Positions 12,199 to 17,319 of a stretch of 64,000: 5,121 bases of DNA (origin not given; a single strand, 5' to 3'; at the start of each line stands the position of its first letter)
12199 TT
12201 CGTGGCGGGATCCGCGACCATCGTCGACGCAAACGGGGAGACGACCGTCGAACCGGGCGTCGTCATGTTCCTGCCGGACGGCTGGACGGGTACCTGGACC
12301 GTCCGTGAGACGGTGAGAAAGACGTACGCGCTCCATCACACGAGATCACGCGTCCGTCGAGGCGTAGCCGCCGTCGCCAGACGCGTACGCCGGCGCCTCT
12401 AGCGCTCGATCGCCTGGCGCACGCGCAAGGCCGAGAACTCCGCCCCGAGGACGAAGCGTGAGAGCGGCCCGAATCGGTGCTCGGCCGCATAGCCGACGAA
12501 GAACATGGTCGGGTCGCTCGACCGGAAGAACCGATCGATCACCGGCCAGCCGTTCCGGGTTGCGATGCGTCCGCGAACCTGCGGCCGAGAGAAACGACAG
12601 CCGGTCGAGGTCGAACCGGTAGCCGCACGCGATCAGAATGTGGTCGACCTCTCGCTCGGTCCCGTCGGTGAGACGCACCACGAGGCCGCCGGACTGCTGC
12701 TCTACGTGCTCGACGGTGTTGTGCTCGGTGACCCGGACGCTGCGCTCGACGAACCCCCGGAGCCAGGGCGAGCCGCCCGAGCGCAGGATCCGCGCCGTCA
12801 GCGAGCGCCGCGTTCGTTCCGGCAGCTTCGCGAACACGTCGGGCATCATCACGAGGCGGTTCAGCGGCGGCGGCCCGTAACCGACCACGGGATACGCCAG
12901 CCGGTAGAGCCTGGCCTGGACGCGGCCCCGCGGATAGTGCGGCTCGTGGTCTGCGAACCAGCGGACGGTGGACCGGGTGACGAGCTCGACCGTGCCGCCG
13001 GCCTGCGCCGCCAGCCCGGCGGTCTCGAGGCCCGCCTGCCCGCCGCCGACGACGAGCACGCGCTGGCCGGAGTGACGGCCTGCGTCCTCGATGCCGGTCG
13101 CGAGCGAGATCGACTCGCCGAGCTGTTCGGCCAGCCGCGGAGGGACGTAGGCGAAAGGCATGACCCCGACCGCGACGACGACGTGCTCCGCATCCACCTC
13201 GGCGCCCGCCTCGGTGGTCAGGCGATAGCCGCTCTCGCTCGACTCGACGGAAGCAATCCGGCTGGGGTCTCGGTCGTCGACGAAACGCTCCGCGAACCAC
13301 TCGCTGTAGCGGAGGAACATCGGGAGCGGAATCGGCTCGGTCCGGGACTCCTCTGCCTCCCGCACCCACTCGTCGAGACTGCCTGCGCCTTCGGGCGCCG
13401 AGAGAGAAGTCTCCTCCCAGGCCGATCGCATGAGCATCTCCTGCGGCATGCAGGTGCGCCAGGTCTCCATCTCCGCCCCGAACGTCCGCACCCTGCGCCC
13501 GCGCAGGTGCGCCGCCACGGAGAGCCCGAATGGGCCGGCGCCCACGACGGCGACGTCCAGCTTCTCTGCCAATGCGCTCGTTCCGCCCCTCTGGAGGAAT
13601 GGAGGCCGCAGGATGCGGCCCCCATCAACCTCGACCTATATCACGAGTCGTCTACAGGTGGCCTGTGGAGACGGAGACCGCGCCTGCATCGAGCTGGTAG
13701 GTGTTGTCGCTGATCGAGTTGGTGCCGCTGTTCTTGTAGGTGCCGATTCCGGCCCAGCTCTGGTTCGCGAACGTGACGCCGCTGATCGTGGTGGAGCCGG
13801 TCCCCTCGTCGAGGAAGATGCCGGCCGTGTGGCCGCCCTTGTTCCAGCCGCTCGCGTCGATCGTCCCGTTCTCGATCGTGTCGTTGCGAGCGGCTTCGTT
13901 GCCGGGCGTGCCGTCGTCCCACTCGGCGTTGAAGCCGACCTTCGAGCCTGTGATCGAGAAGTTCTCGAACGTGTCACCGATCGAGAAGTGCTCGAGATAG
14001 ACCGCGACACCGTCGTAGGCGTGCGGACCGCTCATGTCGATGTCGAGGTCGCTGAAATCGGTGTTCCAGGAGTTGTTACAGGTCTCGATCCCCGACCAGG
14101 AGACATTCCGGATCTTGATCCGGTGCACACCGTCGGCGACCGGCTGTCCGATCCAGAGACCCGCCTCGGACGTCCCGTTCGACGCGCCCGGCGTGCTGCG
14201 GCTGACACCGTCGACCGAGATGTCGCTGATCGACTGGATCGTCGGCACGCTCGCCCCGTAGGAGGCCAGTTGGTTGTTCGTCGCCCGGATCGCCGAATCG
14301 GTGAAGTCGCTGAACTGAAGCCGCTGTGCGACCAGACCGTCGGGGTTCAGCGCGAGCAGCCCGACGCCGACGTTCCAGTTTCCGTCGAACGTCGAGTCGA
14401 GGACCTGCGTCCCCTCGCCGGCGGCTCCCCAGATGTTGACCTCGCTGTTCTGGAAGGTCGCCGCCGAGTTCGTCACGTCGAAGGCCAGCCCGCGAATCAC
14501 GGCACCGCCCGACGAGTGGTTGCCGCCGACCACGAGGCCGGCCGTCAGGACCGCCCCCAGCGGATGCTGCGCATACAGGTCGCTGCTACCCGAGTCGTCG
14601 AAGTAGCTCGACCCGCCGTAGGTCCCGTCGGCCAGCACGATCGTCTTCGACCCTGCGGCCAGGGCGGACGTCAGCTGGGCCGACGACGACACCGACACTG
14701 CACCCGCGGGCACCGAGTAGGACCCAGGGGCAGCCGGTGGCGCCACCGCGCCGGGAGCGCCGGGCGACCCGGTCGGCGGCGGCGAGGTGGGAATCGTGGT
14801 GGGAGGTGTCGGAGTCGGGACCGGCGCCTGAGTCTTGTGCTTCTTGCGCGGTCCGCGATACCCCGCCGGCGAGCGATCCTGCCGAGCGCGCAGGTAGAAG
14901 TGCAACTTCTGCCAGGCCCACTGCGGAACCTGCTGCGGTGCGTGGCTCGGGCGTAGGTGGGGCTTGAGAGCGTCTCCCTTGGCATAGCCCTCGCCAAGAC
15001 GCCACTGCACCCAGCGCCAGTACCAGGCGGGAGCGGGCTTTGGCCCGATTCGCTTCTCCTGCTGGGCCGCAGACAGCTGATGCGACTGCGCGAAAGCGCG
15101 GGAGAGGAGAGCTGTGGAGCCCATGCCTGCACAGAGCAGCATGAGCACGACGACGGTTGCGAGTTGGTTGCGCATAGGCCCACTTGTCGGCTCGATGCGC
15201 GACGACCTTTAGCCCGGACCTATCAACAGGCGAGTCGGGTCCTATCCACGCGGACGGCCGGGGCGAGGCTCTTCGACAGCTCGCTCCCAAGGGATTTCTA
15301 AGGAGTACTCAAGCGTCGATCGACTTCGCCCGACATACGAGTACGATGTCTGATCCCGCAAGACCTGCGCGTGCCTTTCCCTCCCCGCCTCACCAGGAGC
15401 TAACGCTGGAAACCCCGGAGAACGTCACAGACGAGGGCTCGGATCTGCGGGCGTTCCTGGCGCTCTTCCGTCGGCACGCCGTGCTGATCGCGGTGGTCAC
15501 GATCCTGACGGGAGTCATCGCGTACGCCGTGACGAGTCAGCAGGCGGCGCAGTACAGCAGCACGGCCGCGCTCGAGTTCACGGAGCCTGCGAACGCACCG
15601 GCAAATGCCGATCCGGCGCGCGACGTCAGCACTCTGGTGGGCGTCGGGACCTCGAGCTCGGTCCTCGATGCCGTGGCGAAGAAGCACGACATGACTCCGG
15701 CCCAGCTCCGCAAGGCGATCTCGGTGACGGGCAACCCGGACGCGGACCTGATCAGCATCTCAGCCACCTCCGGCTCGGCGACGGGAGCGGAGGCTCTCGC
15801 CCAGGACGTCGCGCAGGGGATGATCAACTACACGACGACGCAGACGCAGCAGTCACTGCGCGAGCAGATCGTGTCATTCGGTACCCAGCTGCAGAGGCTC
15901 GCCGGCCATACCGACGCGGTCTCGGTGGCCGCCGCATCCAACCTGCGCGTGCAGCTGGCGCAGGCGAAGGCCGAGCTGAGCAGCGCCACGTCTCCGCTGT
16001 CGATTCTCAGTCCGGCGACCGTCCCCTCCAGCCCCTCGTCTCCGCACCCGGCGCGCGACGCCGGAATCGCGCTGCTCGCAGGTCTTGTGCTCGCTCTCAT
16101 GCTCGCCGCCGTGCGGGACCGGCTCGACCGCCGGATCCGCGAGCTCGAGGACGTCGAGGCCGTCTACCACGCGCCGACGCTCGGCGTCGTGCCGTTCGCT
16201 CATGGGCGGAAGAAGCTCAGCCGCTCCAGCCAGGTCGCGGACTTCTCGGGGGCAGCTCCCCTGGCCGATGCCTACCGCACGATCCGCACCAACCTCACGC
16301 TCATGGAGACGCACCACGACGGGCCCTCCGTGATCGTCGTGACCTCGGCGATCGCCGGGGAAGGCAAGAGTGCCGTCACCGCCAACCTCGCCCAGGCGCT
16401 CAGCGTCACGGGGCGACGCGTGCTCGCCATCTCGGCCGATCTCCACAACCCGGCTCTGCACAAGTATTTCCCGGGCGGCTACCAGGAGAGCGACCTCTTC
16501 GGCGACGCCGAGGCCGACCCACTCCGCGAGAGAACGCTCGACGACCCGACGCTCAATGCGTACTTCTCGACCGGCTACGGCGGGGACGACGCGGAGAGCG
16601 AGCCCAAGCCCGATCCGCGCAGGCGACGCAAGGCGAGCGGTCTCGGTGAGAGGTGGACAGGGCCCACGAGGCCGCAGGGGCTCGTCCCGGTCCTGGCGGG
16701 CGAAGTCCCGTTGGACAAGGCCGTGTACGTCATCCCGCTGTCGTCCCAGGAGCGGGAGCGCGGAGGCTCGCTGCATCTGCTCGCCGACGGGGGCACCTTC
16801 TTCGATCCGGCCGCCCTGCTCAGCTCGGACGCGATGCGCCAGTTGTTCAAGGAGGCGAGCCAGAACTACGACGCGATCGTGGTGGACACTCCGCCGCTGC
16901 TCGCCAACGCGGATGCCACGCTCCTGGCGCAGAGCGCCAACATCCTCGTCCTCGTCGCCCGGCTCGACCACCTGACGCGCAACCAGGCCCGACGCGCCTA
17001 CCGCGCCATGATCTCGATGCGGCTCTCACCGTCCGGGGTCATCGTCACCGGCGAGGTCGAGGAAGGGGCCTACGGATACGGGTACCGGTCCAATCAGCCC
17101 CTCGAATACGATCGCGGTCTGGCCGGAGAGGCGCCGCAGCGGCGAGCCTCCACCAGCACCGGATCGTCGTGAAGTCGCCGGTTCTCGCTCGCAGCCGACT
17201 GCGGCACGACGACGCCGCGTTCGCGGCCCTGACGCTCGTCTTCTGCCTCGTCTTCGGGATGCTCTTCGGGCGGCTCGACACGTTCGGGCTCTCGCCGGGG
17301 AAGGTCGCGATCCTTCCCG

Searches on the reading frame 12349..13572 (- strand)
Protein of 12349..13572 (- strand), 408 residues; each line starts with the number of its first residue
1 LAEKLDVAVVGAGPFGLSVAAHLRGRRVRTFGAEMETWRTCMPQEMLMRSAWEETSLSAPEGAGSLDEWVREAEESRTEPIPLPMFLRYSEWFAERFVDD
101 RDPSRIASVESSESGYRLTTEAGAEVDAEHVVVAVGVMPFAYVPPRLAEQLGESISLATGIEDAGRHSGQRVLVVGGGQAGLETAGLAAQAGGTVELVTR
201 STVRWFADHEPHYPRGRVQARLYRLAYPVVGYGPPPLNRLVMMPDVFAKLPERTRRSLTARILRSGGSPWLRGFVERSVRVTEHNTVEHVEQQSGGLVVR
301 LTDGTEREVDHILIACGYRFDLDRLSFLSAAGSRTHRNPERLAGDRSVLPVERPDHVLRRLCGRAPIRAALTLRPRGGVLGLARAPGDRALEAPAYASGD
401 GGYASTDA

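Call 8: search_protein_families(library=pfam, max_evalue=1, proteins=[window:12349-13572:-])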
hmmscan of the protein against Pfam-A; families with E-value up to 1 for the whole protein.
window:12349-13572:- (408 aa): 19 families
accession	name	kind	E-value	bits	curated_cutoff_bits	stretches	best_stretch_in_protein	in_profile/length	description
PF07992.20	Pyr_redox_2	-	9.8e-19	68.3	26.1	2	6-201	2-174/291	Pyridine nucleotide-disulphide oxidoreductase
PF13738.12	Pyr_redox_3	-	2.9e-17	63.3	30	2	9-213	2-208/305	Pyridine nucleotide-disulphide oxidoreductase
PF13454.12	NAD_binding_9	-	1.2e-12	48.5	21.8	2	8-137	1-154/155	FAD-NAD(P)-binding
PF13434.12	Lys_Orn_oxgnase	-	1.6e-11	44.4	21.3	1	86-201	97-222/339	L-lysine 6-monooxygenase/L-ornithine 5-monooxygenase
PF01266.30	DAO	-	1.5e-08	35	27.9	2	6-28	1-25/353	FAD dependent oxidoreductase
PF03486.20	HI0933_like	-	1.2e-07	31.8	50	1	171-199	2-30/244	HI0933-like protein Rossmann domain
PF01593.30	Amino_oxidase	-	3.1e-07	30.5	19.8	2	264-317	200-255/443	Flavin containing amine oxidoreductase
PF00070.33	Pyr_redox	-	4.4e-07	30.8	22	1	171-201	1-31/82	Pyridine nucleotide-disulphide oxidoreductase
PF01494.25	FAD_binding_3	-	5.7e-06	26.2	22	2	5-30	2-27/349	FAD binding domain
PF05834.18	Lycopene_cycl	-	9.4e-05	22.1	23.4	1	6-23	1-18/380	Lycopene cyclase protein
PF13241.12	NAD_binding_7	-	0.0019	19.2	22.1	1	168-204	6-41/104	Putative NAD(P)-binding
PF01134.28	GIDA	-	0.0031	17.1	22.1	1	172-202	2-32/391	Glucose inhibited division protein A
PF13450.12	NAD_binding_8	-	0.0055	17.4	21.9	1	9-29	1-21/68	NAD(P)-binding Rossmann-like domain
PF00890.30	FAD_binding_2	-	0.0075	15.9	20.4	1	172-202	2-32/414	FAD binding domain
PF01262.27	AlaDh_PNT_C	-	0.018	14.9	23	1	156-199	18-58/214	Alanine dehydrogenase/PNT, C-terminal domain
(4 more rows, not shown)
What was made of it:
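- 12346..13572 (-): Two-dinucleotide-binding flavin monooxygenase (class B / N-hydroxylating-like), 408 aa. Co-conserved with the module. Pfam Pyr_redox_2, Pyr_redox_3, NAD_binding_9 and Lys_Orn_oxgnase (E=1.6e-11) (call 8).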

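Call 9: search_protein_families(library=ncbifam, max_evalue=0.1, proteins=[window:12349-13572:-])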
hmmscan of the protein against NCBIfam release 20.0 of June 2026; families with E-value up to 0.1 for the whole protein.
window:12349-13572:- (408 aa): 79 families (the best 25 are shown)
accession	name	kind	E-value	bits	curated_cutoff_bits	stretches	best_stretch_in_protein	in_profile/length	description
NF040505.1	ArsO_flavin_mono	equivalog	1.5e-12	47.6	425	1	6-209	2-199/346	ArsO family NAD(P)H-dependent flavin-containing monooxygenase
TIGR04046.1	MSMEG_0569_nitr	hypoth_equivalog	9.7e-11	41.3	498.35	1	6-204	2-196/400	MSMEG_0569 family flavin-dependent oxidoreductase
NF005883.0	PRK07845.1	equivalog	1.3e-10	40.8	479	2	274-317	228-271/466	NAD(P)H-quinone dehydrogenase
TIGR01292.1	TRX_reduct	equivalog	6.1e-09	35.1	343.45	1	96-201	69-173/300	thioredoxin-disulfide reductase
TIGR04018.1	Bthiol_YpdA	hypoth_equivalog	1.9e-08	33.5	339.9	1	105-201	92-184/316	YpdA family putative bacillithiol disulfide reductase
NF041682.1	ant_diox_AndAa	equivalog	2.6e-08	33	650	1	85-199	61-175/406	anthranilate 1,2-dioxygenase system ferredoxin--NAD(+) reductase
NF006593.0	PRK09126.1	equivalog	4.4e-08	32.4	420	1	2-29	2-29/393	5-demethoxyubiquinol-8 5-hydroxylase UbiM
NF042949.2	3PPDioc_HcaD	equivalog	4.6e-08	32.2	450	0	168-200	141-173/386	3-phenylpropionate/cinnamic acid dioxygenase ferredoxin--NAD(+) reductase subunit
NF005884.0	PRK07846.1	equivalog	1.4e-07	30.6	501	2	115-203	118-202/454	mycothione reductase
TIGR02053.1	MerA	equivalog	2.1e-07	30.3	454.45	1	120-202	121-200/465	mercury(II) reductase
TIGR03452.1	mycothione_red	equivalog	3.4e-07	29.5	635.65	2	115-202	119-202/452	mycothione reductase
NF003437.0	PRK04965.1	equivalog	4.6e-07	29.2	392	0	275-321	194-240/378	NADH:flavorubredoxin reductase NorW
NF045765.1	PhenlGlyoxDHPadH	equivalog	5.7e-07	28.8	475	1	273-325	194-246/416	NADH-dependent phenylglyoxylate dehydrogenase subunit epsilon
TIGR01424.1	gluta_reduc_2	equivalog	1.2e-06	27.3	606.05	2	274-335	217-277/446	glutathione-disulfide reductase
NF004776.0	PRK06116.1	equivalog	1.5e-06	27.5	480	2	276-326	220-271/450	glutathione-disulfide reductase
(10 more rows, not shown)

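Call 47: search_solved_structures(query=window:12349-13572:-, max_evalue=0.001)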
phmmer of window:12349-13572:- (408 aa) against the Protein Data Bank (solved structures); distinct sequences matched with E-value up to 0.001: 4.
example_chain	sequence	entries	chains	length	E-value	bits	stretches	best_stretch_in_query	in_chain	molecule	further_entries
8wkc_A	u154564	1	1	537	4.3e-07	32.3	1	104-205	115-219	Putative monooxygenase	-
1xhc_A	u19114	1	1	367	0.00019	23.6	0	91-204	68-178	NADH oxidase /nitrite reductase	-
5x1y_B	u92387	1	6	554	0.00032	22.8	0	273-345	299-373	Mercuric reductase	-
8rx5_A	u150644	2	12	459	0.00036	22.7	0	104-202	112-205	Mycothione reductase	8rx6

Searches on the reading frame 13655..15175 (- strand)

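Call 8: search_protein_families(library=pfam, max_evalue=1, proteins=[window:13655-15175:-])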
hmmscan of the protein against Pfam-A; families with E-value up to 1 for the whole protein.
window:13655-15175:- (507 aa): 1 family
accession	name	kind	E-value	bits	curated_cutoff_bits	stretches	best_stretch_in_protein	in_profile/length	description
PF13229.12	Beta_helix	-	0.039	14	25.9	1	367-493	6-110/158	Right handed beta helix region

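Call 9: search_protein_families(library=ncbifam, max_evalue=0.1, proteins=[window:13655-15175:-])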
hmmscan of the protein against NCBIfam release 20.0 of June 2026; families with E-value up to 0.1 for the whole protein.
window:13655-15175:- (507 aa): 0 families

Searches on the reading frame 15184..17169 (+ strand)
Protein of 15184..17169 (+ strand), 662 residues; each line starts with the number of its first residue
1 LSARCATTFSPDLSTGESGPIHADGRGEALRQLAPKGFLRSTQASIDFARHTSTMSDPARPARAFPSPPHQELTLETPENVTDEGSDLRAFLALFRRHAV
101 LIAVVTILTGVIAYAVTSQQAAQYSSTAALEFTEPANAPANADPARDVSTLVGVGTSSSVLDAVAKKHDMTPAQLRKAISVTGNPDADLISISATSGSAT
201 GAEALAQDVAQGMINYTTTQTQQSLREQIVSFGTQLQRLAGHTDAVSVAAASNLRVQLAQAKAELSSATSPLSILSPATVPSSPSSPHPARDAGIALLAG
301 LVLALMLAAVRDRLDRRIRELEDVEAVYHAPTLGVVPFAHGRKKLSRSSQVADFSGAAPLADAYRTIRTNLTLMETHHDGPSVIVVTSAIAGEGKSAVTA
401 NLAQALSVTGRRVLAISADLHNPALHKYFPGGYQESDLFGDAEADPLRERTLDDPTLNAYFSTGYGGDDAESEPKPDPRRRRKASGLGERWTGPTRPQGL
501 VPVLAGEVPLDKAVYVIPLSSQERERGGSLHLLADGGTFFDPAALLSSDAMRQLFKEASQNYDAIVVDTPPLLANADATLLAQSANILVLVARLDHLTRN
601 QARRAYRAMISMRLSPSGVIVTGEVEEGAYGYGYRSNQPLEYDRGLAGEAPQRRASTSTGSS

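Call 41: search_protein_families(library=pfam, max_evalue=0.001, proteins=[window:15184-17169:+])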
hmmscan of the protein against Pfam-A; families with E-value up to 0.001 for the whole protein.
window:15184-17169:+ (662 aa): 5 families
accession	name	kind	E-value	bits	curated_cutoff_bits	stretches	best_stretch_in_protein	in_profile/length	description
PF10609.15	ParA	-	2e-08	34.4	27.1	1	383-429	5-51/246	NUBPL iron-transfer P-loop NTPase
PF13614.12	AAA_31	-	5.1e-08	33.5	27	0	550-591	106-147/177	AAA domain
PF01656.29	CbiA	-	1.1e-06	29.1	25.4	1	384-489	1-54/125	CobQ/CobB/MinD/ParA nucleotide binding domain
PF09140.17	MipZ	-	1.8e-05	24.6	20.7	0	383-429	2-48/262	ATPase MipZ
PF02706.20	Wzz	-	0.00012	22.7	25.5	1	87-162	4-85/91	Chain length determinant protein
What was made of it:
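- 15184..23590 (.): Context: the rest of the Wzy-dependent assembly machinery. Wzz/BY-kinase 15184-17172 (+), Wzy_C polymerase/ligase-like 19052-20947 (-), GT4 glycosyltransferase 21222-22229 (+), Wzx-type flippase 22226-23590 (+). Pfam hits in call 41.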
